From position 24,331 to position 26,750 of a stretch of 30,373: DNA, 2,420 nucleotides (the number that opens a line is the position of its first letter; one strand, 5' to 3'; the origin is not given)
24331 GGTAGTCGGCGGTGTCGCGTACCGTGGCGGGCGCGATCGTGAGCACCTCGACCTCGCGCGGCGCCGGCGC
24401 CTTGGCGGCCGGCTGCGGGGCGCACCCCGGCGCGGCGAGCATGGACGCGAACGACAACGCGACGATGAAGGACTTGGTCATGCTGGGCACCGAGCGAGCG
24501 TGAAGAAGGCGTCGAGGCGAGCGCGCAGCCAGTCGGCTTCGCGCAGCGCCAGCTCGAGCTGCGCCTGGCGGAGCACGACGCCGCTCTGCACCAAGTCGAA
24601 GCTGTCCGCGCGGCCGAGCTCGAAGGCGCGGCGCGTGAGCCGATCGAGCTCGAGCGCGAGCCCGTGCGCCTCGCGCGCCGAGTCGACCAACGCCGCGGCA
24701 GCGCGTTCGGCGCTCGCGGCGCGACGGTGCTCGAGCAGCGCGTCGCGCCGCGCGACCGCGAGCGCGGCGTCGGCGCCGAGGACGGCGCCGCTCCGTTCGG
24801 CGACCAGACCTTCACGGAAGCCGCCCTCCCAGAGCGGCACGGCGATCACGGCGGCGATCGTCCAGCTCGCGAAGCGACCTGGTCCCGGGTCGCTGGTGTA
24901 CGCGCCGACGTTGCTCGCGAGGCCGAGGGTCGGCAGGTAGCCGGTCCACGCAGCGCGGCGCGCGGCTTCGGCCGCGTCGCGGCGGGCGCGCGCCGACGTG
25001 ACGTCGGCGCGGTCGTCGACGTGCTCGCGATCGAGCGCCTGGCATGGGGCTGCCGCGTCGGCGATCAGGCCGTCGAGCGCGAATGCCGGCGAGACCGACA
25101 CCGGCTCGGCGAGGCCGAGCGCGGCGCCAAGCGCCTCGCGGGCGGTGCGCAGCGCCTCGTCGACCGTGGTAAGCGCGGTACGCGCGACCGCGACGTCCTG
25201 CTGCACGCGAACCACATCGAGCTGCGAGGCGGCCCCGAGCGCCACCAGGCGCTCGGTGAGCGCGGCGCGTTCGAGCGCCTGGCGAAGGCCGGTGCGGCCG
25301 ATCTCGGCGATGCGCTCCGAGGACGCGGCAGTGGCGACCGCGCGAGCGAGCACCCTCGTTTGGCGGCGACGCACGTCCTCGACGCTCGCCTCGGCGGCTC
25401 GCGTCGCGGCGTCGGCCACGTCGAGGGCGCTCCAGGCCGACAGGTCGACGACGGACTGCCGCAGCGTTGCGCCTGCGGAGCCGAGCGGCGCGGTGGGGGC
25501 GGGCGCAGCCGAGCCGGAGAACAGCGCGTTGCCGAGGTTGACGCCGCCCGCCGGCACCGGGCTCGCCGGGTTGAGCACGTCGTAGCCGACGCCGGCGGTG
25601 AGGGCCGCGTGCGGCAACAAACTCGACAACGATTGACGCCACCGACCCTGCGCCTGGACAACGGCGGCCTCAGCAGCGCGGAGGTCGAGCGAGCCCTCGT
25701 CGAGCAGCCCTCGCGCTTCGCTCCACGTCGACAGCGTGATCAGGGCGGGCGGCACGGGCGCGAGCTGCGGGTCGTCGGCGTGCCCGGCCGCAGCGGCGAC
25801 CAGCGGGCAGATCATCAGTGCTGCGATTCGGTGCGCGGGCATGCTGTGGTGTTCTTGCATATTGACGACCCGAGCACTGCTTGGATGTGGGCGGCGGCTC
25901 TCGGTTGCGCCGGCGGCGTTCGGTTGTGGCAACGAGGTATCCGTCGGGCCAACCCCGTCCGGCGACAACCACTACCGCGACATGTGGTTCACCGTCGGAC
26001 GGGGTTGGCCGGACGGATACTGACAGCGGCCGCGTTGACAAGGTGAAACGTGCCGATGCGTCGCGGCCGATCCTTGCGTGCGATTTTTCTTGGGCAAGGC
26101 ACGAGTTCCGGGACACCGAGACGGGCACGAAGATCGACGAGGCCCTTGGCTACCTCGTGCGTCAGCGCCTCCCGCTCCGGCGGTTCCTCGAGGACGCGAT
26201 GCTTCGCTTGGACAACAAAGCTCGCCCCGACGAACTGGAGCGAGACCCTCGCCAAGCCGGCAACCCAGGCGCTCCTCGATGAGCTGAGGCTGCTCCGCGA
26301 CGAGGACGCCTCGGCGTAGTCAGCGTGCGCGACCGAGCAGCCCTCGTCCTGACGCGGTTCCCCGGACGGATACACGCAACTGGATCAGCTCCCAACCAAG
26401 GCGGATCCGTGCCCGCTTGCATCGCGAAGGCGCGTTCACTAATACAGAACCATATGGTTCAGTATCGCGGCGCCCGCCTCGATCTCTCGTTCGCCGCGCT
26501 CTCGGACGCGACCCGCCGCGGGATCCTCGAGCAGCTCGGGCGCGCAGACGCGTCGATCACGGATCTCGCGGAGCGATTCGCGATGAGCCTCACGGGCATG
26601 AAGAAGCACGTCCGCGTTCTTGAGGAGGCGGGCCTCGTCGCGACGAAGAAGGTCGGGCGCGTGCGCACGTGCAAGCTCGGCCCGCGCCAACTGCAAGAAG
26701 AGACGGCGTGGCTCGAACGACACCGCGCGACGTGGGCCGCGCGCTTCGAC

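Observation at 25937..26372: Nested 84-bp dyad-symmetry element plus a third copy of its arm motif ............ between the efflux operon and arsR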

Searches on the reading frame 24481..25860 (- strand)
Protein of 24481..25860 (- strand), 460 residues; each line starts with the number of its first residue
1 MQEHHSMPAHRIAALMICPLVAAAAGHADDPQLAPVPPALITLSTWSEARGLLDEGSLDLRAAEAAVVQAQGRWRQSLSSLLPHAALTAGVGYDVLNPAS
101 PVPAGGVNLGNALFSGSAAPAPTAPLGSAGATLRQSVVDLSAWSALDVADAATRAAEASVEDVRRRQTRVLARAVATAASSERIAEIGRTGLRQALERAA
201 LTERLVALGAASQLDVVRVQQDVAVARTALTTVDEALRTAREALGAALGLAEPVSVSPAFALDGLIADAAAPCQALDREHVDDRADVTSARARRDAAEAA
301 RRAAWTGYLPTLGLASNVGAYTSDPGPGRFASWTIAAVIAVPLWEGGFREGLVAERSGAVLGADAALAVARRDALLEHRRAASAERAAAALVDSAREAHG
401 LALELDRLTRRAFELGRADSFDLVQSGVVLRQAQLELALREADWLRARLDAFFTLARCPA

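Call 11: search_protein_families(library=pfam, proteins=[window:24481-25860:-], max_evalue=1)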
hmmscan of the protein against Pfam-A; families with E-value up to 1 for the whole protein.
window:24481-25860:- (460 aa): 1 family
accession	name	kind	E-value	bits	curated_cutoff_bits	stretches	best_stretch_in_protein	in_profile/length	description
PF02321.23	OEP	-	2.4e-28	99.7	22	2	48-249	3-187/187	Outer membrane efflux protein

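Call 24: find_homologous_proteins(query=window:24481-25860:-, max_evalue=1e-30)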
Query window:24481-25860:- (460 aa): 121 proteins with E <= 1e-30 among 8000 candidates; the best 120 are listed.
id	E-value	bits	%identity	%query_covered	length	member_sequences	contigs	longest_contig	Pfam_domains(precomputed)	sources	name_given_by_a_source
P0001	4.1e-227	772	86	99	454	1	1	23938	PF02321.24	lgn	-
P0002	4.4e-161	555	64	98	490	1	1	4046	PF02321.24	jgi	jgi:outer membrane protein TolC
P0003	1.1e-140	488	61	93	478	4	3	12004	PF02321.24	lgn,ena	-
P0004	1.9e-137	477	58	94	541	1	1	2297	PF02321.24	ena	-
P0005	3.3e-136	473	59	93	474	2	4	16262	PF02321.24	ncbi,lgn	-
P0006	4.4e-132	459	51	71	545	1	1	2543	PF02321.24,PF15028.13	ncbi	-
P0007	3.3e-118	413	56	93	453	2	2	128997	PF02321.24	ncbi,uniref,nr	ncbi:TolC family protein [Corallococcus sp. H22C18031201]|uniref:TolC family protein n=1 Tax=Citreic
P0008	5.8e-118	413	52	94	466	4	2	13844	PF02321.24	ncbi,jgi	jgi:outer membrane protein TolC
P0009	1.0e-115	405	53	96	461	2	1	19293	PF02321.24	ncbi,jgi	jgi:outer membrane protein TolC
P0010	1.3e-115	405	53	93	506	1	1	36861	PF02321.24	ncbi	-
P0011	2.9e-115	404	51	96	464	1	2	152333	PF02321.24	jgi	jgi:outer membrane protein TolC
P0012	5.1e-115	403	52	94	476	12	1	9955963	PF02321.24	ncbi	ncbi:TolC family protein [Corallococcus sp. M7]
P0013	5.6e-115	403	53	93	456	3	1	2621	PF02321.24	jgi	jgi:outer membrane protein TolC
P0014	6.1e-115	403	53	96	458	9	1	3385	PF02321.24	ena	-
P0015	6.2e-115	403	53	93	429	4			PF02321.24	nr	nr:TolC family protein [Pyxidicoccus fallax]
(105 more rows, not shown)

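Call 26: find_encoding_contigs(protein=P0001, flank=10000, max_places=4)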
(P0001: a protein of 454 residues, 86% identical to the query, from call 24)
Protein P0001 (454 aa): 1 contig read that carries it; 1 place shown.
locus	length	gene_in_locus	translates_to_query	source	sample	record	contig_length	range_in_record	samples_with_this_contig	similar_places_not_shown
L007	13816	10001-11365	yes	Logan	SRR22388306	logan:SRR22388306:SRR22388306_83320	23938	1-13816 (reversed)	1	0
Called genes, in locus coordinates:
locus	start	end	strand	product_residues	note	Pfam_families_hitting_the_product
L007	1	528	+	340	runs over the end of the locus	PF01408:GFO_IDH_MocA, PF03447:NAD_binding_3 (weak), PF02894:GFO_IDH_MocA_C, PF22725:GFO_IDH_MocA_C3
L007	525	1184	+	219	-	PF25087:GMPPB_C (faint), PF00132:Hexapep (weak), PF14602:Hexapep_2 (weak)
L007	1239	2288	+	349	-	PF00535:Glycos_transf_2, PF13641:Glyco_tranf_2_3 (weak)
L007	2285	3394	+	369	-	PF00155:Aminotran_1_2 (weak), PF01212:Beta_elim_lyase (weak), PF01041:DegT_DnrJ_EryC1, PF01053:Cys_Met_Meta_PP (weak)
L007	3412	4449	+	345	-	PF00106:adh_short (weak), PF01073:3Beta_HSD, PF01370:Epimerase, PF02719:Polysacc_synt_2, PF04321:RmlD_sub_bind, PF05368:NmrA (weak), PF13460:NAD_binding_10, PF16363:GDP_Man_Dehyd, +1 more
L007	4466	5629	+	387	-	PF01041:DegT_DnrJ_EryC1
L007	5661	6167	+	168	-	PF25084:LbH_EIF2B, PF25087:GMPPB_C (weak), PF00132:Hexapep, PF14602:Hexapep_2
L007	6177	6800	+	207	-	PF13489:Methyltransf_23, PF13847:Methyltransf_31, PF08241:Methyltransf_11, PF08242:Methyltransf_12, PF13649:Methyltransf_25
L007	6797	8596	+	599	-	PF20604:DUF6798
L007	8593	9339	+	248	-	PF00561:Abhydrolase_1, PF12146:Hydrolase_4, PF12697:Abhydrolase_6, PF00756:Esterase (weak)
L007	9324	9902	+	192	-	PF10604:Polyketide_cyc2 (weak), PF03364:Polyketide_cyc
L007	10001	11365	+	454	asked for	PF02321:OEP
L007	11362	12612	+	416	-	PF25917:BSH_RND, PF25876:HH_MFP_RND (weak), PF25893:HH_CzcB (weak), PF25989:YknX_C (faint), PF25967:RND-MFP_C (faint)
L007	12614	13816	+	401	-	?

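Call 27: find_encoding_contigs(protein=P0003, flank=6000, max_places=3)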
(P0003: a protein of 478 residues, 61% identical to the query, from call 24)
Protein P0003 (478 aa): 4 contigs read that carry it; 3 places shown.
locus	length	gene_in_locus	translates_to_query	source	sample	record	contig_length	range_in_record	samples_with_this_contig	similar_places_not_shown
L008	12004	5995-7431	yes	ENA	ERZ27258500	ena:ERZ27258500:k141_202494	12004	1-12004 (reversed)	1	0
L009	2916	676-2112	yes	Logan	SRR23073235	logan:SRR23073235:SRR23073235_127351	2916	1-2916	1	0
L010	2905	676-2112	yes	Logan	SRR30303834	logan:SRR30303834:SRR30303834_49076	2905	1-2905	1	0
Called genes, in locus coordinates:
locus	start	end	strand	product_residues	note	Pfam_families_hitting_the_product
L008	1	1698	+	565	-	?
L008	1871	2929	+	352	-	PF00478:IMPDH (faint), PF03060:NMO, PF04481:DUF561 (weak)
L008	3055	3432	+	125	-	-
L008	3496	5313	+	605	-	-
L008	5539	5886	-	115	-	-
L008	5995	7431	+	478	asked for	PF02321:OEP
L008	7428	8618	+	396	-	PF25917:BSH_RND, PF25919:BSH_CusB, PF25876:HH_MFP_RND (weak), PF25967:RND-MFP_C (faint), PF25975:CzcB_C (faint), PF25989:YknX_C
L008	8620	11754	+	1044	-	PF00873:ACR_tran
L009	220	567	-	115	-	-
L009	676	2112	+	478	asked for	PF02321:OEP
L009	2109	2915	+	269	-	?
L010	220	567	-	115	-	-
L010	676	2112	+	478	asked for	PF02321:OEP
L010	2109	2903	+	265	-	?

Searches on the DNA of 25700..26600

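Call 14: search_rna_families(source=window, start=25700, end=26600, threshold=evalue, max_evalue=1)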
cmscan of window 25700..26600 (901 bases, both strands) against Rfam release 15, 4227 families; matches with E-value up to 1: 8.
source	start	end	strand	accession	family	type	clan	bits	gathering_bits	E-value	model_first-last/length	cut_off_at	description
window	25941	26016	-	RF03209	MIR9657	Gene; miRNA;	-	32.2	53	0.003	1-85/85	no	MIR9657 microRNA precursor family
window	25938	26019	+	RF01902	MIR439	Gene; miRNA;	-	31.5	90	0.00065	1-93/93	no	MIR439 microRNA precursor family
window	25936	26024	-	RF03844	mir-3190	Gene; miRNA;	-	31.3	81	0.0049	1-77/77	no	mir-3190 microRNA precursor family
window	25941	26016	+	RF03209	MIR9657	Gene; miRNA;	-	30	53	0.0098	1-85/85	no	MIR9657 microRNA precursor family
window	25936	26024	+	RF03844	mir-3190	Gene; miRNA;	-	28.9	81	0.017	1-77/77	no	mir-3190 microRNA precursor family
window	25936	26021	-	RF03991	mir-9209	Gene; miRNA;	-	23.5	90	0.029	1-72/72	no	mir-9209 microRNA precursor family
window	25932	26025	-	RF03817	mir-3836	Gene; miRNA;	-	23.5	100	0.14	1-91/91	no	mir-3836 microRNA precursor family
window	25937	26020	+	RF03991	mir-9209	Gene; miRNA;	-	20.9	90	0.15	1-72/72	no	mir-9209 microRNA precursor family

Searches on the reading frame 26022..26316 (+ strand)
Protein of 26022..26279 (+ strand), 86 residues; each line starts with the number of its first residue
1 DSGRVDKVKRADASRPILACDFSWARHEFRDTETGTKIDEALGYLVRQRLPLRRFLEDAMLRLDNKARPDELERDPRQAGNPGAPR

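Call 10: search_protein_families(library=ncbifam, proteins=[window:26022-26279:+, window:26047-26316:+], max_evalue=10)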
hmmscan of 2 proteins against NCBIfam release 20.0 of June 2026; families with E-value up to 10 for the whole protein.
seq(86 aa): 1 family
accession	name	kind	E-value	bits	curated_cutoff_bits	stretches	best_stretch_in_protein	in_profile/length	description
NF033517.1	transpos_IS66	equivalog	0.00073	18.7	180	1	8-66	273-331/387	IS66 family transposase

seq(90 aa): 0 families

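Call 11: search_protein_families(library=pfam, proteins=[window:26022-26279:+, window:26047-26316:+], max_evalue=1)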
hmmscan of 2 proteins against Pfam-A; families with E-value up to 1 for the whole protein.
seq(86 aa): 1 family
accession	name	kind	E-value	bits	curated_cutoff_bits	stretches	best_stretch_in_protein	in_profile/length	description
PF03050.20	DDE_Tnp_IS66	-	7.8e-05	22.7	23.1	1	7-65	198-256/284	Transposase IS66 family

seq(90 aa): 0 families
